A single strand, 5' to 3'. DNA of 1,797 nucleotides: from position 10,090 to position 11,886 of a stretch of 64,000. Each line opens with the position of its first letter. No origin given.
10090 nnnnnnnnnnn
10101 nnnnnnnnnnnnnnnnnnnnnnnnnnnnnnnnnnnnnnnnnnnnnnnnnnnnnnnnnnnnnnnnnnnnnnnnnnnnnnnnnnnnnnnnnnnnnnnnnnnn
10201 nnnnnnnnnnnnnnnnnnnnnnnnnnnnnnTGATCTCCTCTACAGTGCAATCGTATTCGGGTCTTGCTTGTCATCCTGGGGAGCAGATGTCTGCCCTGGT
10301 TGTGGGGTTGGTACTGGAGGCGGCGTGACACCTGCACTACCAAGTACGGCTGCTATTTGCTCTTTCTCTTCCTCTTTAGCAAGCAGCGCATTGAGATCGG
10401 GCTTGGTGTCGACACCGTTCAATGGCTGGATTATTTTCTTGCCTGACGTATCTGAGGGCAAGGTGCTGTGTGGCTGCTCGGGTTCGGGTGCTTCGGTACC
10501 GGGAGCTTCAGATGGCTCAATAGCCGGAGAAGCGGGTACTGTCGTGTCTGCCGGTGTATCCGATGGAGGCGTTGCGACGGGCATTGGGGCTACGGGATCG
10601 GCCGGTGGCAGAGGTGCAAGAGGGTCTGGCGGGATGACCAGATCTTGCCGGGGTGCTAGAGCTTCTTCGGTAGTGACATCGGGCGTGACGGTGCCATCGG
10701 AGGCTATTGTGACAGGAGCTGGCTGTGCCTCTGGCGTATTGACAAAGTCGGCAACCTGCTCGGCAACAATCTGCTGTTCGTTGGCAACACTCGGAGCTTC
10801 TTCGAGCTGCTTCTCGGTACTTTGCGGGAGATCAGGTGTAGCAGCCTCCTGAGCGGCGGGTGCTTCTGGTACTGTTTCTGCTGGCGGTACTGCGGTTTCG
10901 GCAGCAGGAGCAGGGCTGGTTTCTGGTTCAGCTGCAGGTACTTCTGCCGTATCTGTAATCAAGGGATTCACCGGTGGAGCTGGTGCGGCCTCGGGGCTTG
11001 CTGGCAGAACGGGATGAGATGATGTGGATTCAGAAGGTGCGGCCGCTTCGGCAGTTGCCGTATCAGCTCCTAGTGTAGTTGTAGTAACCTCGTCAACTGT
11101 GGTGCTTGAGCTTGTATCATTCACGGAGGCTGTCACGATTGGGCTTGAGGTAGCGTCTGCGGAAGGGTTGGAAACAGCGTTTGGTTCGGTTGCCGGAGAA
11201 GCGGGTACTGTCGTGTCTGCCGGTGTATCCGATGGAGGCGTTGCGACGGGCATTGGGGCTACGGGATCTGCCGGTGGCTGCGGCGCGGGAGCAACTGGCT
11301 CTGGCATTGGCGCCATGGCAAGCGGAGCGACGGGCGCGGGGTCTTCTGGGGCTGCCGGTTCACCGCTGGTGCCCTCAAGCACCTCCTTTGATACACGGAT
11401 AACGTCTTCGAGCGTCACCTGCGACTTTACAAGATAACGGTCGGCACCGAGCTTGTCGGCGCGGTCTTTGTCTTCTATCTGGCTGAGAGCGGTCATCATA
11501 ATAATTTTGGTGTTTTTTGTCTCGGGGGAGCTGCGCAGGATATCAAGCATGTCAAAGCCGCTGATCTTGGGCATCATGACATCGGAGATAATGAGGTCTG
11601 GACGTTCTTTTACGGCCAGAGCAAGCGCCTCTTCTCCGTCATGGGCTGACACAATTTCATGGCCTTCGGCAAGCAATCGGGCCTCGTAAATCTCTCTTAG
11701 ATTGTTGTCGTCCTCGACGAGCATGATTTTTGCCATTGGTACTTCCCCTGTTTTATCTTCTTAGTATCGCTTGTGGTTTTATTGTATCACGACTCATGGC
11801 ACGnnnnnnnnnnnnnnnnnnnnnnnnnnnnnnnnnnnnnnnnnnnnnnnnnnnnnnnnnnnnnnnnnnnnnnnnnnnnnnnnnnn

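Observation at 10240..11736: Response regulator with a roughly 370-aa Pro/Ala/Thr-rich disordered tail and an 87-bp internal direct repeat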

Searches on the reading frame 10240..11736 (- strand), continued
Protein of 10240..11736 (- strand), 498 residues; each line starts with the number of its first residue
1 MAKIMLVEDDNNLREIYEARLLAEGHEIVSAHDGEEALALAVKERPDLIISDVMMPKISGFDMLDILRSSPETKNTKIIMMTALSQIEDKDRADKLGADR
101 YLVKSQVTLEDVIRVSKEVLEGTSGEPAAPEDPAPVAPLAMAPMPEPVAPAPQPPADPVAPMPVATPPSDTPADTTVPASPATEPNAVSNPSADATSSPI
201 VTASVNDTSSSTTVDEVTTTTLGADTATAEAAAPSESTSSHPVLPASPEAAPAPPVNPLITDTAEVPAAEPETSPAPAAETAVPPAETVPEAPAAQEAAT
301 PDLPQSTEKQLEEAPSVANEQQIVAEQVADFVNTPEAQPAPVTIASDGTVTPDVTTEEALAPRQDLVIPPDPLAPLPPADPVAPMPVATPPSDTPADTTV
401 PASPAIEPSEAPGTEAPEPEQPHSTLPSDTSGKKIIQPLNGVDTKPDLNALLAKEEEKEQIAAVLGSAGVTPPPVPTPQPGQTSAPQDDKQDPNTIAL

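Call 41: fold_search(model_id=the predicted structure, library=pdb)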
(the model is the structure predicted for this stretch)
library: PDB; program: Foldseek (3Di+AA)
matches with E <= 10: 1811; with E <= 0.001: 617
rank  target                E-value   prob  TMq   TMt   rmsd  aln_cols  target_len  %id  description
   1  9dvt_S                9.4e-13  1.00  0.24  0.49   2.0       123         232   33  Cryo-EM structure of RpaA bound to PkaiBC DNA and the CTD of the alpha subunit of RNAP from the cyanobacterium Synecho (released 2025-10-15)
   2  9dvt_R                2.2e-12  1.00  0.24  0.49   1.7       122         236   34  Cryo-EM structure of RpaA bound to PkaiBC DNA and the CTD of the alpha subunit of RNAP from the cyanobacterium Synecho (released 2025-10-15)
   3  8fk2_A                7.1e-12  1.00  0.23  0.93   1.5       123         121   32  The N-terminal VicR from Streptococcus mutans (released 2023-10-25)
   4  2wb4_A                1.1e-11  1.00  0.23  0.25   3.2       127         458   33  activated diguanylate cyclase PleD in complex with c-di-GMP (released 2010-04-21)
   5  4h60                  1.2e-11  1.00  0.23  0.92   1.4       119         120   37  High resolution structure of Vibrio cholerae chemotaxis protein CheY4 crystallized in low pH (4.0) condition (released 2013-08-07)
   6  6rh8_C                1.6e-11  1.00  0.23  0.92   1.3       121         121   34  Revisiting pH-gated conformational switch. Complex HK853 mutant H260A -RR468 mutant D53A pH 5.3 (released 2020-02-19)
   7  2a9o                  2.2e-11  1.00  0.23  0.93   1.3       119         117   32  Crystal structures of an activated YycF homologue, the essential response regulator from S.pneumoniae in complex with Be (released 2006-09-26)
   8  3dge_C                3.8e-11  1.00  0.24  0.92   1.3       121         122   34  Structure of a histidine kinase-response regulator complex reveals insights into Two-component signaling and a novel c (released 2009-07-07)
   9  1zes_A                3.8e-11  1.00  0.23  0.91   1.4       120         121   29  BeF3- activated PhoB receiver domain (released 2005-09-20)
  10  6rh1_C                4.4e-11  1.00  0.23  0.92   1.3       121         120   35  Revisiting pH-gated conformational switch. Complex HK853-RR468 D53A pH 7 (released 2020-02-19)
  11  4hnr                  4.7e-11  1.00  0.23  0.91   1.5       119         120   37  High resolution structure of Chemotaxis response regulator CheY4 of Vibrio cholerae (released 2013-10-02)
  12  6xvu_C                4.7e-11  1.00  0.23  0.75   2.6       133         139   32  Bacteriophytochrome response regulator from Deinococcus radiodurans (released 2021-06-30)
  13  2wb4_B                5.3e-11  1.00  0.23  0.26   2.4       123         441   32  activated diguanylate cyclase PleD in complex with c-di-GMP (released 2010-04-21)
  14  2v0n_A                5.7e-11  1.00  0.24  0.26   1.7       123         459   31  ACTIVATED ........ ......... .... IN COMPLEX WITH C-DIGMP AND GTP- ALPHA-S (released 2007-08-21)
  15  1w25_A                6.5e-11  1.00  0.22  0.24   6.1       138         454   30  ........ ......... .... in complex with c-diGMP (released 2004-11-18)
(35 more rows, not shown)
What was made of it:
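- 11371..11736 (-): Receiver (REC) domain, aa 1-122. Catalytic set: D9/D10, D52 (codon 11581-11583), T82, Y101, K104. Foldseek matches RpaA, VicR, PleD, CheY4 and RR468 receivers at rmsd 1.3-2.0 A (call 41).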

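Call 59: find_related_loci(query=window:10240-11736:-, collection=metagenome_contigs, flank=3000)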
Query window:10240-11736:- (498 aa) in metagenome_contigs; peptide patterns used: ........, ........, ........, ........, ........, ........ (x = any residue, [..] = any of these).
410 stretches matched a pattern; 11 encode a relative of the query (tblastn E <= 1e-3); 11 distinct loci.
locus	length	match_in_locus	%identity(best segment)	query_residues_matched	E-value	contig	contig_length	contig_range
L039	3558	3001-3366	93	1-122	3e-74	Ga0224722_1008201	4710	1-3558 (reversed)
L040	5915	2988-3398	83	1-134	2e-71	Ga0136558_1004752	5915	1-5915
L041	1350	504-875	89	1-125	1e-75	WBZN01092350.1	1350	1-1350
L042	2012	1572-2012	76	1-156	6e-73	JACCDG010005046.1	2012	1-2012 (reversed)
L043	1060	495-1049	70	1-193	2e-76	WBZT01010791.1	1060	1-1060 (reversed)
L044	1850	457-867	83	1-136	5e-73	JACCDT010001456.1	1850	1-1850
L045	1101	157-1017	90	1-498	1e-75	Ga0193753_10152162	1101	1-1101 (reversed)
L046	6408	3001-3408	79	1-133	2e-66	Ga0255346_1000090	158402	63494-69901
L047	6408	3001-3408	79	1-133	2e-66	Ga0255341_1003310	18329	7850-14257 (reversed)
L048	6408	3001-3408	79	1-133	2e-66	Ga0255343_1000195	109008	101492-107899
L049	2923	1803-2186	58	1-129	6e-32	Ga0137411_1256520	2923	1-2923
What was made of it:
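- Tried and rejected: A protein-guided metagenome scan found 11 relatives, none near-identical; the best was 93%, in the receiver only (call 59).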

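Call 84: list_cluster_members(proteins=[P0001, P0009, P0029, P0069])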
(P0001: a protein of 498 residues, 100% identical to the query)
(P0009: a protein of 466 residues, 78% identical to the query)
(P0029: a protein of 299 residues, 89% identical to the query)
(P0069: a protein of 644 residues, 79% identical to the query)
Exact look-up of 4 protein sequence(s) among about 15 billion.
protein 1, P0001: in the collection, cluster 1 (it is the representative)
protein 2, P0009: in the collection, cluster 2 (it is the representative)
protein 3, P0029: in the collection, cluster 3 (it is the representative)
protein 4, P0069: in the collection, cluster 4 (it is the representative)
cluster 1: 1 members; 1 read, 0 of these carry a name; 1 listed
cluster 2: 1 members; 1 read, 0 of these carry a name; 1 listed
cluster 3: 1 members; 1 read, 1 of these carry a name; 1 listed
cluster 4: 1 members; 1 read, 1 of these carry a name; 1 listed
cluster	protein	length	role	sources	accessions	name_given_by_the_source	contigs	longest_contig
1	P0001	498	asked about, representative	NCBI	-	-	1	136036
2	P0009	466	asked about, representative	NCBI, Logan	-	-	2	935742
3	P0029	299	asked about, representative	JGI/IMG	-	CheY-like chemotaxis protein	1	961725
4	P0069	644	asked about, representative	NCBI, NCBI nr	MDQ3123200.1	MAG: response regulator [bacterium] | response regulator [bacterium]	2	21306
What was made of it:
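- The contig comes from an uncultured organism, and only one copy of this sequence exists in public data (call 84).
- Tried and rejected: The protein is a singleton cluster (call 84).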

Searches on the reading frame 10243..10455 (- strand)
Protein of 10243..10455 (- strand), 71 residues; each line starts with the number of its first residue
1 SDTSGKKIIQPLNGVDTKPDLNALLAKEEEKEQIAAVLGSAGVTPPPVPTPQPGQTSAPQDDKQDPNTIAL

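Call 39: search_protein_representatives(alignment_id=A3)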
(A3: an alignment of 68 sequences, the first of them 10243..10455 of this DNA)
Query: 68 sequences, 64 profile positions. Proteins with E-value up to 0.001 (for the whole library): 589; up to 1e-10: 65; up to 1e-30: 0. The best 150 are listed.
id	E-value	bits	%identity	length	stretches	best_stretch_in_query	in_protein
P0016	4.8e-19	85.1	-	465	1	1-64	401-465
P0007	5.5e-19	85.0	-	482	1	1-64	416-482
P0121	4.0e-18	82.2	-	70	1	2-64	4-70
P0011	5.7e-18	81.7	-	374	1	2-64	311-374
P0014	1.2e-17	80.7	-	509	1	1-64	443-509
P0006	1.5e-17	80.3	-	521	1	2-64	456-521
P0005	7.5e-17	78.1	-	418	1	2-64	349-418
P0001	1.3e-16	77.4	-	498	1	2-64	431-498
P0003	4.8e-16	75.5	-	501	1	2-64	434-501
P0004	1.7e-15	73.8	-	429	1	2-64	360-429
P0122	5.2e-15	72.2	-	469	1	3-64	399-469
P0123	7.5e-15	71.7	-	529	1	1-64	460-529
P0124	1.8e-14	70.5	-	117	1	1-64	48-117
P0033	3.2e-14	69.7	-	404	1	2-64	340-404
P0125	5.0e-14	69.1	-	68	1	1-64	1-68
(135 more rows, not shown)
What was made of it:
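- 10414..10443 (-): Island A, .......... (aa 432-441; family consensus GKK[VI]IQP[IL]ND). Profile search (call 39).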

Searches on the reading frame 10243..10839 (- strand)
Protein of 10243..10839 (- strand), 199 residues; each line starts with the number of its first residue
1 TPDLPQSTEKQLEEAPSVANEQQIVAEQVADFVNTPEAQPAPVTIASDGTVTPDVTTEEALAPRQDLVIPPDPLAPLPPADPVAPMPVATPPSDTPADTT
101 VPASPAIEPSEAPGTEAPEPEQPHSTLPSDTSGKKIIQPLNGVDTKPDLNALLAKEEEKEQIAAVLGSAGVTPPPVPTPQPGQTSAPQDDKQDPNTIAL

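Call 54: predict_structure(alignment_id=A4)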
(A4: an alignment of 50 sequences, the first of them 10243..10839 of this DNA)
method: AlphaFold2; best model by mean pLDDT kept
length: 199 residues; sequences in the alignment: 50
mean_pLDDT: 68.5   pTM: 0.26
mean pLDDT of the five models: 68.5, 68.4, 67.5, 66.4, 64.3
residues with pLDDT >= 90: 23; 70-90: 58; 50-70: 108; < 50: 10
segments of 3 or more residues with pLDDT < 50: none
pLDDT, mean of each block of 10 residues (from residue 1): 61 80 93 85 86 66 56 64 63 54 55 55 54 70 79 91 72 69 56 61
secondary structure, 60 per line:
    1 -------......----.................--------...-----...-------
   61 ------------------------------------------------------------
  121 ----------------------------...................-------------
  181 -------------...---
elements in order: H8-13 H18-34 E43-45 E51-53 H149-167
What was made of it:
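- AF2 confidence for the islands is unchanged when the receiver is removed (call 54).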

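Call 83: fold_search(model_id=the predicted structure, library=pdb)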
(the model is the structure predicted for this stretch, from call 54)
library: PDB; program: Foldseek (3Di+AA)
matches with E <= 10: 6; with E <= 0.001: 0
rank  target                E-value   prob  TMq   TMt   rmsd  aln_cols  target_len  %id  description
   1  4c3h_G                4.0e+00  0.11  0.15  0.12   9.5        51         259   18  Structure of 14-subunit RNA polymerase I at 3.27 A resolution, crystal form C2-93 (released 2013-10-23)
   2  2w1t_A                4.0e+00  0.09  0.07  0.08   8.1        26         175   19  Crystal Structure of B. subtilis SpoVT (released 2008-11-18)
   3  2w1t_B                4.9e+00  0.08  0.07  0.08   8.2        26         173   19  Crystal Structure of B. subtilis SpoVT (released 2008-11-18)
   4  1p65_A                5.6e+00  0.18  0.10  0.34   9.6        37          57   11  Crystal structure of the nucleocapsid protein of porcine reproductive and respiratory syndrome virus (PRRSV) (released 2003-11-25)
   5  9dqb_C                7.9e+00  0.11  0.11  0.13  13.2        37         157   24  Cryo-EM structure of a double-loaded SUMO E1-E2-SUMO1 complex. (released 2025-10-01)
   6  9f5w_H                9.0e+00  0.01  0.09  0.07  46.3       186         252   12  Human condensin II - M18BP1 complex (released 2025-07-02)
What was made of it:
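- The tail has no PDB fold match (call 83).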

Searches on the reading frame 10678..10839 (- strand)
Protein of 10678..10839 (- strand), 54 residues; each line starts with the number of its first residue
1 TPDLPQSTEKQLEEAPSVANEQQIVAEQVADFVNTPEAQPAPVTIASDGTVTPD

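Call 76: find_homologous_proteins(query=A6, max_evalue=0.01)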
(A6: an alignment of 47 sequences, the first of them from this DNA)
Query A6 (47 sequences): 446 candidates shared short words with the query, none scored E <= 0.01.
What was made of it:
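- Tried and rejected: The extended alignment gave no hit at E<=0.01 in 5.8 billion proteins (call 76).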

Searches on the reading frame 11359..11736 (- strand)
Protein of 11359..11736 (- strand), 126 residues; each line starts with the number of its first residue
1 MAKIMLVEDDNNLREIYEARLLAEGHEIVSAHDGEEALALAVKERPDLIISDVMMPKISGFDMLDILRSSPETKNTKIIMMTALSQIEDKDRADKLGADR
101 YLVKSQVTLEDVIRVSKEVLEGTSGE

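Call 19: search_solved_structures(query=window:11359-11736:-, max_evalue=0.00001, show_alignments=2)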
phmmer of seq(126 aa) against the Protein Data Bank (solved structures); distinct sequences matched with E-value up to 0.00001: 189 (the best 60 are shown).
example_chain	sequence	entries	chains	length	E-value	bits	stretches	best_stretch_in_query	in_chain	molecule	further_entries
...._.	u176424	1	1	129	1e-18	70.7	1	1-105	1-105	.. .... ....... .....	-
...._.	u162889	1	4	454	6.7e-18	68.1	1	2-105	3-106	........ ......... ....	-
2wb4_A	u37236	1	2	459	7e-18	68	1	2-105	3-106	DIGUANYLATE CYCLASE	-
9g86_A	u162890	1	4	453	7.2e-18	68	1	2-105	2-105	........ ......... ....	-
1w25_A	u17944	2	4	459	7.5e-18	67.9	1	2-105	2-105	STALKED-CELL DIFFERENTIATION CONTROLLING PROTEIN | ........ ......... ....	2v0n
9dvt_R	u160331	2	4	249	1.9e-17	66.6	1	3-115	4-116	DNA-binding dual master transcriptional regulator RpaA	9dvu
4h60_A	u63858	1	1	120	3.9e-17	65.6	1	1-105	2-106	Chemotaxis protein CheY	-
4hnr_A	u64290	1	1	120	3.9e-17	65.6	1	1-105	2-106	Chemotaxis protein CheY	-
4uhj_A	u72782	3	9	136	8.7e-17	64.5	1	1-115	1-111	TRANSCRIPTIONAL REGULATORY PROTEIN CPXR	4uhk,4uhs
3t6k_A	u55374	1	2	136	2.3e-16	63.1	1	4-120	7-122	Response regulator receiver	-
1mvo_A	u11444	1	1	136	3.5e-16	62.5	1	3-108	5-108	PhoP response regulator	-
5x5j_A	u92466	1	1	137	1.3e-15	60.7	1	4-116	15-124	AdeR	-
3dge_C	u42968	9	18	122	1.6e-15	60.4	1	3-104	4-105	Response regulator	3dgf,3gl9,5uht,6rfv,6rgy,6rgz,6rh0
6azr_B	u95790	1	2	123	1.6e-15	60.4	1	3-104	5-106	Chemotaxis regulator-transmits chemoreceptor signals to flagelllar motor components CheY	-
5xjp_A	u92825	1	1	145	1.6e-15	60.4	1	4-116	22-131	AdeR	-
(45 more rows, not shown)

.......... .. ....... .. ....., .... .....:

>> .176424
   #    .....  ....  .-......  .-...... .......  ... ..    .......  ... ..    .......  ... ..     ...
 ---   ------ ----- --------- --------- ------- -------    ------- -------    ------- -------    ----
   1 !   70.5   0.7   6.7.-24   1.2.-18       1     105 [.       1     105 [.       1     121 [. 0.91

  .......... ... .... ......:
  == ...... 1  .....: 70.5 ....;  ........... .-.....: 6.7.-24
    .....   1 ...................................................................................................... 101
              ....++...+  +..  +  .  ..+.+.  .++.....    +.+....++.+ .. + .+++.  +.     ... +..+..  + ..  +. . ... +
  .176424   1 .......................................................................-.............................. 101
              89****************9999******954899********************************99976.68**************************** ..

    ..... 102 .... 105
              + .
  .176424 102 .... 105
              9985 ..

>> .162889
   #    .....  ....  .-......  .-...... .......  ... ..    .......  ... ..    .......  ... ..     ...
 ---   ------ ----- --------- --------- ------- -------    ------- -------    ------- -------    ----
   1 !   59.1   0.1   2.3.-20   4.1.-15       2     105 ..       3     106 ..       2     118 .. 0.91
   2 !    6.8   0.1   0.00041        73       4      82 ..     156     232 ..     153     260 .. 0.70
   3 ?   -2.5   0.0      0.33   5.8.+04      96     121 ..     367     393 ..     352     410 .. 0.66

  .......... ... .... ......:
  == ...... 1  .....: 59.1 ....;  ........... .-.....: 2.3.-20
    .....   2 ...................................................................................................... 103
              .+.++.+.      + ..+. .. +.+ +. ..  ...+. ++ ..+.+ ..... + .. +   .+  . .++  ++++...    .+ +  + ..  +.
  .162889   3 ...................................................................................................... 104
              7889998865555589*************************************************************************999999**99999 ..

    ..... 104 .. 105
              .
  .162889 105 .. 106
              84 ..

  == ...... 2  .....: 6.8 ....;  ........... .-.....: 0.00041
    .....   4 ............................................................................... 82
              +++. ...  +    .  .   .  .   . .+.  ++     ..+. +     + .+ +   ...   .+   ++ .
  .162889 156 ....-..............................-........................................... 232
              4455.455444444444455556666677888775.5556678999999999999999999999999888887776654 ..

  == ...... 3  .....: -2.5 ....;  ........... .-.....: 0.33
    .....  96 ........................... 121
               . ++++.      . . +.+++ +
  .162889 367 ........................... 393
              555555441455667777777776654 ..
